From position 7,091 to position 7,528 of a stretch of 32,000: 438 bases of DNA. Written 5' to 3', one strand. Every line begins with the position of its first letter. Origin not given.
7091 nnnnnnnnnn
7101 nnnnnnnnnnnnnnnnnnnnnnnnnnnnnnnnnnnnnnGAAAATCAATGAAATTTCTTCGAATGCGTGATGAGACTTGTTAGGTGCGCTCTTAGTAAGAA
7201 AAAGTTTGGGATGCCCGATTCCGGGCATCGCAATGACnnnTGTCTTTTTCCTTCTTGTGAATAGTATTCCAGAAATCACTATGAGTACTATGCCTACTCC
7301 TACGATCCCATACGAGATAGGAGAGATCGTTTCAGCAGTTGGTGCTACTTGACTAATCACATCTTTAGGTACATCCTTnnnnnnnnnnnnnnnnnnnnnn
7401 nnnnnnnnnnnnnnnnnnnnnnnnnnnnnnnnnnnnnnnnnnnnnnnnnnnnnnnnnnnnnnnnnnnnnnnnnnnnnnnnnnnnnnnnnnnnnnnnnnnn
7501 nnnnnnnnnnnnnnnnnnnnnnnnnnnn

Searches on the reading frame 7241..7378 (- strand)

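Call 8: search_protein_families(library=ncbifam, proteins=[window:7241-7378:-], max_evalue=10)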
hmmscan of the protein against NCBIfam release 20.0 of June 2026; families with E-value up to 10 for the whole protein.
seq(46 aa): 3 families
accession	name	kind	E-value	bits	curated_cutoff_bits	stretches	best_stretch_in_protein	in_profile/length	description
TIGR01167.1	LPXTG_anchor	domain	0.0017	18.9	15.9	1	24-45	12-33/34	LPXTG cell wall anchor domain-containing protein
NF058582.1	Microco_LAVTG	domain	0.055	13.6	27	1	21-44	9-32/34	LAVTG motif-containing sortase-dependent surface protein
NF053819.1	EF0750_LPXTG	subfamily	0.095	13.2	47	1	19-44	80-105/105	EF2685/EF0750 family sortase-dependent surface protein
